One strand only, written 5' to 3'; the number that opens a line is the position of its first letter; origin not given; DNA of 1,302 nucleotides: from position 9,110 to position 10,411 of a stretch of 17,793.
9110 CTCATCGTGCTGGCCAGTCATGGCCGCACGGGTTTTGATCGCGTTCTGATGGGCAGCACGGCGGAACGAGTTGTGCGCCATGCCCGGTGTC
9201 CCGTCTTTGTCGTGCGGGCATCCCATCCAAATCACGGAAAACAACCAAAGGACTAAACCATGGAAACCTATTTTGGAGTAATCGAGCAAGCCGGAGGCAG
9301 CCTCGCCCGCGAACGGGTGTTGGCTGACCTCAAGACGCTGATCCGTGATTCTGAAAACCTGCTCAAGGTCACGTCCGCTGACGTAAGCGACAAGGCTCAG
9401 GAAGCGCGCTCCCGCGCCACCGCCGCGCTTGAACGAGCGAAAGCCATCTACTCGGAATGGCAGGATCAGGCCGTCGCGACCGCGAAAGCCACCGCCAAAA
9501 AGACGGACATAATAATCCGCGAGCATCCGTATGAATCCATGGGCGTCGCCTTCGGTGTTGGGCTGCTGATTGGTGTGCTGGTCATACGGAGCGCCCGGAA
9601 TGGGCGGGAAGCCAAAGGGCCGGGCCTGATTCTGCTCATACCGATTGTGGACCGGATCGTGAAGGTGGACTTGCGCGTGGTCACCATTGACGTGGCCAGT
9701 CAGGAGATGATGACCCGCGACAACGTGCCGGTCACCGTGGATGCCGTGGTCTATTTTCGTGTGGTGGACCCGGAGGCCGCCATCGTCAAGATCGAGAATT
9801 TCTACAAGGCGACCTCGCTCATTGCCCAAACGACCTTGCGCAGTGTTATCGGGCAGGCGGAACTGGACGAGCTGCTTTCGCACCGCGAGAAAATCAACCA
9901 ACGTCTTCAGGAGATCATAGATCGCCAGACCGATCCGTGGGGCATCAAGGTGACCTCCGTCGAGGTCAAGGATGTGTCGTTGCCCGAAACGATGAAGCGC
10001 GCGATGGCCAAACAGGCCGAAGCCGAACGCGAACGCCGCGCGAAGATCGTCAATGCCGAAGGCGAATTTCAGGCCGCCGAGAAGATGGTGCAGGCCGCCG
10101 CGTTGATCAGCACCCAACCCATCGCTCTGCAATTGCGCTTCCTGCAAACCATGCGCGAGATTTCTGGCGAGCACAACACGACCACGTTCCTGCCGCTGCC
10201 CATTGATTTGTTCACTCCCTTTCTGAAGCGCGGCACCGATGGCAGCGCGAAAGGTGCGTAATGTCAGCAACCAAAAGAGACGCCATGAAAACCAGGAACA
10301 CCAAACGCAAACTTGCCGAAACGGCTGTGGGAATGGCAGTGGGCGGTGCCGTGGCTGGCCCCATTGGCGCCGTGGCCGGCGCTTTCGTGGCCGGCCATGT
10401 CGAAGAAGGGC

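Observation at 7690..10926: Five-gene translationally coupled operon: Usp-Usp-Usp-(DUF883::stomatin)-(glycine-zipper Usp), a candidate membrane-scaffolded stress/hibernation module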

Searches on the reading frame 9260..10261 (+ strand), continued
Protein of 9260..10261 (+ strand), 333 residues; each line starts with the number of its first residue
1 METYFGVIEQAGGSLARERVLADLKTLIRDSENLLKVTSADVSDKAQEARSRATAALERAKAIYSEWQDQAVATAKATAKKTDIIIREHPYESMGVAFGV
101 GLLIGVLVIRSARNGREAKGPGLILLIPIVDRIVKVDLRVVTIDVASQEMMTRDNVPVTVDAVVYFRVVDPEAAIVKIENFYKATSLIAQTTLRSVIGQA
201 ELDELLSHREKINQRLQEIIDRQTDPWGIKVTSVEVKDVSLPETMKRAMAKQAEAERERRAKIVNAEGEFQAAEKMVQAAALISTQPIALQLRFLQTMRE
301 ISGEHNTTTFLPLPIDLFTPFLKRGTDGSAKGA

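Call 73: list_cluster_members(proteins=[P0002, P0241])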
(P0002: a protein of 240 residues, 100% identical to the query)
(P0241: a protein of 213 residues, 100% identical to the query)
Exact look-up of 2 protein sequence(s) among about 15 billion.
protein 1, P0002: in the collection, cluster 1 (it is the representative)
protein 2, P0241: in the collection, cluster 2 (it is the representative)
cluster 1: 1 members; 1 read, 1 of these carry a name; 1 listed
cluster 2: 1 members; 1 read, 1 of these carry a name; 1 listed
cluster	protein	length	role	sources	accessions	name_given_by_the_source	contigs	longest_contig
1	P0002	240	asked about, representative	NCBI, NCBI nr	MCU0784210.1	MAG: slipin family protein [Verrucomicrobia bacterium] | slipin family protein [Verrucomicrobiota bacterium]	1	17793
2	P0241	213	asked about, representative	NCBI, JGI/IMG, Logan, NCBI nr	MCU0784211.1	MAG: universal stress protein [Verrucomicrobia bacterium] | nucleotide-binding universal stress UspA family protein | universal stress protein [Verrucomicrobiota bacterium]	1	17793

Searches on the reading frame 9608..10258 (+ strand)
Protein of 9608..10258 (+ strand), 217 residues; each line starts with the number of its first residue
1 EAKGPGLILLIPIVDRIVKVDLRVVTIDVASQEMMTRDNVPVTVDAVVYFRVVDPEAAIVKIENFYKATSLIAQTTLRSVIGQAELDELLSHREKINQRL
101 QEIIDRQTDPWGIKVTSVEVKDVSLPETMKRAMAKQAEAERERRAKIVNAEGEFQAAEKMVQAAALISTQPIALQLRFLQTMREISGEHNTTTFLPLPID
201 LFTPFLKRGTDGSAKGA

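Call 15: find_related_loci(query=window:9608-10258:+, collection=genome_contigs, flank=7000)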
Query window:9608-10258:+ (217 aa) in genome_contigs; peptide patterns used: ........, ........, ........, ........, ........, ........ (x = any residue, [..] = any of these).
600 stretches matched a pattern (row limit reached: there are more); 583 encode a relative of the query (tblastn E <= 1e-3); the best 80 are kept; 80 distinct loci.
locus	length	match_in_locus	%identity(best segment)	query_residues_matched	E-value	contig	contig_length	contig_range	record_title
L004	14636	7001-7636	84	3-213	3e-121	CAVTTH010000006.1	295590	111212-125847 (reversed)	MAG: uncultured Verrucomicrobiae bacterium isolate MFD00822.bin.1.61 genome assembly, contig: contig_64036, whole genome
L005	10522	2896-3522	86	2-210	1e-120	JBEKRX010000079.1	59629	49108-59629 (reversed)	MAG: Verrucomicrobiota bacterium isolate SPRUCE 520 SPRUCE_520_79, whole genome shotgun sequence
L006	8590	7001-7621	86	2-208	3e-120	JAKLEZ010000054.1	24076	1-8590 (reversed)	MAG: Planctomycetota bacterium isolate RA.bin145 RA.bin145_54, whole genome shotgun sequence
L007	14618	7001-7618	87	2-207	5e-120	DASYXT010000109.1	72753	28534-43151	MAG TPA_asm: Verrucomicrobiia bacterium isolate SMAG_U6315 k141_734959, whole genome shotgun sequence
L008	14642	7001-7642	83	2-217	5e-120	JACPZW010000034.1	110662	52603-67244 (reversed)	MAG: Acidobacteria bacterium isolate NC_groundwater_900_Pr1_S-0.2um_67_29 Montesol18-Sp2_coassembly_scaffold_602975, who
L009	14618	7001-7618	87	2-207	2e-119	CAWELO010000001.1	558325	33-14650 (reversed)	MAG: uncultured Verrucomicrobiae bacterium isolate MFD05705.bin.1.195 genome assembly, contig: contig_1, whole genome sh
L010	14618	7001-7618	84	2-207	2e-119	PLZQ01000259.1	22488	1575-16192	MAG: Limisphaerales bacterium isolate palsa_1440 73.20120700_P3D.123_contig_72118, whole genome shotgun sequence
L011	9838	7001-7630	85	2-211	2e-119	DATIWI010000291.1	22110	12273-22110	MAG TPA_asm: Opitutaceae bacterium isolate SMAG_U15219 k141_4184905, whole genome shotgun sequence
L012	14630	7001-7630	83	2-211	2e-119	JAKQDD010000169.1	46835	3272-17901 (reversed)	MAG: Verrucomicrobiota bacterium isolate USDE_maxbin.037 k141_1825217, whole genome shotgun sequence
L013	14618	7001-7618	85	2-207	1e-118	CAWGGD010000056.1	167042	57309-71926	MAG: uncultured Verrucomicrobiae bacterium isolate MFD02979.bin.4.344 genome assembly, contig: contig_96532, whole genom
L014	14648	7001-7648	84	2-217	8e-119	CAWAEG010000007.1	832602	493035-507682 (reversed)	MAG: uncultured Acidobacteriota bacterium isolate MFD00962.bin.1.162 genome assembly, contig: contig_20712, whole genome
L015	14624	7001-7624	84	2-209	2e-118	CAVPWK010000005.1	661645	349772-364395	MAG: uncultured Verrucomicrobiae bacterium isolate MFD00392.bin.2.120 genome assembly, contig: contig_11450, whole genom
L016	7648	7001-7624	83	2-209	5e-118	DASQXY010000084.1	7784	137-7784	MAG TPA_asm: Chthoniobacterales bacterium isolate SMAG_U11051 k141_122769, whole genome shotgun sequence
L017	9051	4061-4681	84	2-209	2e-117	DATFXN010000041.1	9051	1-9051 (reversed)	MAG TPA_asm: Chthoniobacterales bacterium isolate SMAG_U9518 k141_5898236, whole genome shotgun sequence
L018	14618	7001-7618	84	3-208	2e-117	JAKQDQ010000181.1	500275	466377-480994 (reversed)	MAG: Verrucomicrobiota bacterium isolate USDE_maxbin.059_sub k141_1604667, whole genome shotgun sequence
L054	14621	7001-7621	81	2-208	2e-114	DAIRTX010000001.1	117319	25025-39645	MAG TPA_asm: Verrucomicrobiota bacterium isolate CTOTU10862 NODE_12_length_117319_cov_10.322222, whole genome shotgun se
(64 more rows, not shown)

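Call 22: search_protein_families(library=pfam, proteins=[L007:5558-6844:+, L009:5535-6815:+, L015:5569-6852:+, L054:5550-6830:+], max_evalue=0.01)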
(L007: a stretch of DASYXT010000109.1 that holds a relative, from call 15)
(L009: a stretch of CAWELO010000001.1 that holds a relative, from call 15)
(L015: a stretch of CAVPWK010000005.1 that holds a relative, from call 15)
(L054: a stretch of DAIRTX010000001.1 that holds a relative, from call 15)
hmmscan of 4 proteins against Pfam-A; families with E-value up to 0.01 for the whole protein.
L007:5558-6844:+ (428 aa): 5 families
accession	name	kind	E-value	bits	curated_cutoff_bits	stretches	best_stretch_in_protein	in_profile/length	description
PF24961.1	NfeD_membrane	-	1.6e-23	83.4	26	1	238-354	2-117/119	NfeD integral membrane domain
PF25145.1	NfeD1b_N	-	1.6e-20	73.9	40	1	27-170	4-135/189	NfeD1b, N-terminal domain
PF01957.25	NfeD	-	9.7e-16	58.2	29.1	1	370-425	2-57/57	NfeD-like C-terminal, partner-binding domain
PF01972.22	SDH_protease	-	2.5e-05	23.9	31.3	1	57-123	96-157/286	ClpP-like SDH-type serine proteinase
PF00574.28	CLP_protease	-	0.00029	21.2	20.2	1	55-190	47-178/182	Clp protease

L009:5535-6815:+ (426 aa): 5 families
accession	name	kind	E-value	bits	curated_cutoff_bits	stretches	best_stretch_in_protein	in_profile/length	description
PF24961.1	NfeD_membrane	-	9.2e-23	81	26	1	236-352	2-117/119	NfeD integral membrane domain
PF25145.1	NfeD1b_N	-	1.3e-20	74.3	40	1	25-173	2-140/189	NfeD1b, N-terminal domain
PF01957.25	NfeD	-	1e-15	58.1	29.1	1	368-423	2-57/57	NfeD-like C-terminal, partner-binding domain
PF00574.28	CLP_protease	-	1.8e-05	25.2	20.2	1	51-188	43-178/182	Clp protease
PF01972.22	SDH_protease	-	0.002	17.6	31.3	1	40-124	79-158/286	ClpP-like SDH-type serine proteinase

L015:5569-6852:+ (427 aa): 3 families
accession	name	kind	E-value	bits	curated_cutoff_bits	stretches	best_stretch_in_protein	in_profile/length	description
PF24961.1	NfeD_membrane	-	6.8e-23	81.4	26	1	237-353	2-117/119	NfeD integral membrane domain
PF25145.1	NfeD1b_N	-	6.9e-20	71.9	40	1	23-186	2-152/189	NfeD1b, N-terminal domain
PF01957.25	NfeD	-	1.7e-14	54.2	29.1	1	368-421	1-54/57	NfeD-like C-terminal, partner-binding domain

L054:5550-6830:+ (426 aa): 5 families
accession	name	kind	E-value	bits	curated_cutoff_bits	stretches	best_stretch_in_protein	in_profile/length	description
PF24961.1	NfeD_membrane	-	1e-22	80.8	26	1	236-353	2-118/119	NfeD integral membrane domain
PF25145.1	NfeD1b_N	-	2.8e-20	73.1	40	1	24-200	2-180/189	NfeD1b, N-terminal domain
PF01957.25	NfeD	-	3.1e-16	59.8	29.1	1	368-423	2-57/57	NfeD-like C-terminal, partner-binding domain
PF00574.28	CLP_protease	-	4.4e-07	30.4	20.2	1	32-190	24-180/182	Clp protease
PF01972.22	SDH_protease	-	9.7e-06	25.2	31.3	1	41-128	81-162/286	ClpP-like SDH-type serine proteinase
